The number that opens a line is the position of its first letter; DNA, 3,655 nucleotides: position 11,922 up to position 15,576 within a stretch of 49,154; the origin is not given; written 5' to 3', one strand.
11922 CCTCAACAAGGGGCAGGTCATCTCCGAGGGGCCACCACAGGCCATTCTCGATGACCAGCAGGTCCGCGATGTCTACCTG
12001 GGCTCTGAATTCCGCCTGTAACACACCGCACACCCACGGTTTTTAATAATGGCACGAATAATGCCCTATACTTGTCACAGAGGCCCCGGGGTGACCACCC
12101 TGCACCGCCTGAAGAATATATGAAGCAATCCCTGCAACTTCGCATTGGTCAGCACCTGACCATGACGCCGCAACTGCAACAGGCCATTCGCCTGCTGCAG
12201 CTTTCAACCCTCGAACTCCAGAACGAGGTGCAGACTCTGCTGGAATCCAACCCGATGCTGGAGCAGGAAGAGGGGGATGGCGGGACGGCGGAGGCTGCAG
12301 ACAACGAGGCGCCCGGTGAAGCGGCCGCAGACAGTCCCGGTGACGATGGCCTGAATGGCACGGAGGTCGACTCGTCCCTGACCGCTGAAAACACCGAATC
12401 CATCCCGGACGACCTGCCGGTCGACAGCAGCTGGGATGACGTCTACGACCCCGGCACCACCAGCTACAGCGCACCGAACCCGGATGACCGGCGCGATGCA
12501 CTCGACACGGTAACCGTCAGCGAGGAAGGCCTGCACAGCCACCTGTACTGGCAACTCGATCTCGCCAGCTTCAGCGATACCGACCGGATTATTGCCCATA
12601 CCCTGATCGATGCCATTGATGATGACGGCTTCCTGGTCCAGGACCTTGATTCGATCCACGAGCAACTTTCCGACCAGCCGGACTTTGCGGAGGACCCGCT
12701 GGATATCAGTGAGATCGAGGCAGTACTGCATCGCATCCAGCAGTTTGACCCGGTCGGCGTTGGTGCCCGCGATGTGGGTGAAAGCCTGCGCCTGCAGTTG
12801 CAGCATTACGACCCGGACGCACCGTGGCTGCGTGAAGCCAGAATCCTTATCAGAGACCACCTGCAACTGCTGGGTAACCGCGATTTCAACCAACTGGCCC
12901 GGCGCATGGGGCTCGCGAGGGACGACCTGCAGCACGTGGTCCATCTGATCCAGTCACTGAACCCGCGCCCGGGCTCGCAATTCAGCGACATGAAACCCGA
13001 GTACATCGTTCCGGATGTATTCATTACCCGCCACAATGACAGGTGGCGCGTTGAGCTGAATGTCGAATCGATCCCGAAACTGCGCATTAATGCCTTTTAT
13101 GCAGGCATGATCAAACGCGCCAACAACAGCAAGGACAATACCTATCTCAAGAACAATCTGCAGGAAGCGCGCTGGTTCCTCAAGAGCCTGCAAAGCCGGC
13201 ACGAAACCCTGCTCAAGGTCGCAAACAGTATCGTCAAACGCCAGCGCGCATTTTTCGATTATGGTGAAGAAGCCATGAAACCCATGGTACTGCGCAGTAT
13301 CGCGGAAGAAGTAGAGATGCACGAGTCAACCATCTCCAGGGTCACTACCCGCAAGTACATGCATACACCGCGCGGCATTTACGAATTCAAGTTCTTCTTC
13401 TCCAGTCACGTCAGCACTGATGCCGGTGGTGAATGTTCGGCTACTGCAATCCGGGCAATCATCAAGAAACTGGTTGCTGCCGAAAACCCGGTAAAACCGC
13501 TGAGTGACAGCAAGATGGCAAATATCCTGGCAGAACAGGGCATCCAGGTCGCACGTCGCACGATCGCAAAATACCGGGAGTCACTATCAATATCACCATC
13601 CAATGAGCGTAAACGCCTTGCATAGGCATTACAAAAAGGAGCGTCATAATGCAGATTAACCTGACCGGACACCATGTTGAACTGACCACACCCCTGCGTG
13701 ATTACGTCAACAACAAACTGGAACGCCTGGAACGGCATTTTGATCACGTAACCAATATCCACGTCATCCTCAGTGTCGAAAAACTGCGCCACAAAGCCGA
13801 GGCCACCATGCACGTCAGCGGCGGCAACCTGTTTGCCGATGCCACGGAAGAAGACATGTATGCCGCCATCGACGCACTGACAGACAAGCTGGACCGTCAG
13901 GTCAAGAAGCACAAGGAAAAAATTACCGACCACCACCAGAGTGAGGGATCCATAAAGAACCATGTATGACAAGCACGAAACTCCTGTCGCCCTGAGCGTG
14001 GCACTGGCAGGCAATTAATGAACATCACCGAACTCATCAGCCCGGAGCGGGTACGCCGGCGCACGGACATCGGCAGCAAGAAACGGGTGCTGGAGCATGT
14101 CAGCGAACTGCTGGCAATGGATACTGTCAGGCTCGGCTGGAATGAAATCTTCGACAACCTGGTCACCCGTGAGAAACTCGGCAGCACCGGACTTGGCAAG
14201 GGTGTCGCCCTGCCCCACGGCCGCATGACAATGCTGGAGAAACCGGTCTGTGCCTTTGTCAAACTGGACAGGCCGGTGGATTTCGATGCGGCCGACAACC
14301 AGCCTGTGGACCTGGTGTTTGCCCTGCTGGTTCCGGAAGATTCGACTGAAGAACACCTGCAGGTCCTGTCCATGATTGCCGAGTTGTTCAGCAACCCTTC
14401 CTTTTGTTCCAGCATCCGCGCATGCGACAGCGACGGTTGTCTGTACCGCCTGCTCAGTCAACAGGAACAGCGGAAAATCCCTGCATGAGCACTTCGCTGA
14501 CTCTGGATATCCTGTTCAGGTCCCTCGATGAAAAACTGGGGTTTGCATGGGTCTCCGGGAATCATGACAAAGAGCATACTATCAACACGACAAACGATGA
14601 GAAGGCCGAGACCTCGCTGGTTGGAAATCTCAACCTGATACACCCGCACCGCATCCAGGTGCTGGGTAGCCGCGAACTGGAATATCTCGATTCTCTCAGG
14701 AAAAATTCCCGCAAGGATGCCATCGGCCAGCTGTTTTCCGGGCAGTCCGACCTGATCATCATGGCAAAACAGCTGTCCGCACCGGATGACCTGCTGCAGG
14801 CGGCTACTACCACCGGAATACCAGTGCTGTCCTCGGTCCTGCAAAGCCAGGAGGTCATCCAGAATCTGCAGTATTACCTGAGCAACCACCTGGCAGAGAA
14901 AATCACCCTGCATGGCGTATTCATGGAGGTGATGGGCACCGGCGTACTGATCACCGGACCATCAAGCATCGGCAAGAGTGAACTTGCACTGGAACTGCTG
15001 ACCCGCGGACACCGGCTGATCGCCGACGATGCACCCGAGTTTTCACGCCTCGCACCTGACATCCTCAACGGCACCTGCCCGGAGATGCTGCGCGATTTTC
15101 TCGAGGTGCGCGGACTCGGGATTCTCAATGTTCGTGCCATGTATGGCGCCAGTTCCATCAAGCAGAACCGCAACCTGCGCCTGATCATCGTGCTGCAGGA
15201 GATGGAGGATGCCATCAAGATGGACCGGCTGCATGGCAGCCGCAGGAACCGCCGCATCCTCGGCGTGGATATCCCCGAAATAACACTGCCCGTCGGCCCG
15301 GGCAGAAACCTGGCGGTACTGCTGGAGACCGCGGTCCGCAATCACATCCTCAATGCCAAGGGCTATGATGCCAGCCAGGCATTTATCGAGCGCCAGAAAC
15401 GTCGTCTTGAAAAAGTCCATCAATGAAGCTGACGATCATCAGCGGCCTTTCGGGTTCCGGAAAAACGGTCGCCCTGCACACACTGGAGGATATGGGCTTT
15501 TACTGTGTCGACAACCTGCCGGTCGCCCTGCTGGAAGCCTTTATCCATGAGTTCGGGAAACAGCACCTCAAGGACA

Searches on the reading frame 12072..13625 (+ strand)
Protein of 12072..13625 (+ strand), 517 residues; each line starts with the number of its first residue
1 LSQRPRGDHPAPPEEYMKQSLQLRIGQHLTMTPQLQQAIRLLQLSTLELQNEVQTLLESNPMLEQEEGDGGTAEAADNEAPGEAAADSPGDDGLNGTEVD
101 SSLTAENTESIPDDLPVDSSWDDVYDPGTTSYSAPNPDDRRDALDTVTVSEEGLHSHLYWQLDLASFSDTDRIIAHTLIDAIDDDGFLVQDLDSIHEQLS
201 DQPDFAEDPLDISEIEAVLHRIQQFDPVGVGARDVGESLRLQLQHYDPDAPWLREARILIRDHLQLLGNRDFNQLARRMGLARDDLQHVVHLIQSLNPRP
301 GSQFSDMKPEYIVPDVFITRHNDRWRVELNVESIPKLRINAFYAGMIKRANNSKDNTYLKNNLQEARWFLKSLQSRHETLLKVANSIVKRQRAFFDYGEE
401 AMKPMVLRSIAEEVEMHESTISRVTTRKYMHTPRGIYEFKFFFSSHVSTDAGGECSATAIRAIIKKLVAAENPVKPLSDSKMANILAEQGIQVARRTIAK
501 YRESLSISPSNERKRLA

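Call 89: search_protein_families(library=pfam, proteins=[window:12072-13625:+], max_evalue=0.00001)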
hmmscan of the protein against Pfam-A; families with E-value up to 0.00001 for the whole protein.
window:12072-13625:+ (517 aa): 3 families
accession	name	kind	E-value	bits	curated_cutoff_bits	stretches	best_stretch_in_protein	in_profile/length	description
PF04552.19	Sigma54_DBD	-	1.3e-67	226.9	22.8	1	357-515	2-160/160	Sigma-54, DNA binding domain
PF04963.19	Sigma54_CBD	-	8.2e-61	205.4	22.9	1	146-343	4-185/185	Sigma-54 factor, core binding domain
PF00309.25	Sigma54_AID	-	2.2e-15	56.7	23.8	1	20-64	1-45/46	Sigma-54 factor, Activator interacting domain (AID)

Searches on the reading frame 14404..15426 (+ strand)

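Call 89: search_protein_families(library=pfam, proteins=[window:14404-15426:+], max_evalue=0.00001)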
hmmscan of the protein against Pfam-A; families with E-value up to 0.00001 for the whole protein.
window:14404-15426:+ (340 aa): 2 families
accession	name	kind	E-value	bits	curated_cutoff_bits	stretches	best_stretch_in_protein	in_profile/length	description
PF07475.17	Hpr_kinase_C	-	1.8e-63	213.6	33.3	1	162-331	2-171/171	HPr Serine kinase C-terminal domain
PF02603.21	Hpr_kinase_N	-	9.2e-25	87.5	24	1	43-159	8-125/125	HPr Serine kinase N terminus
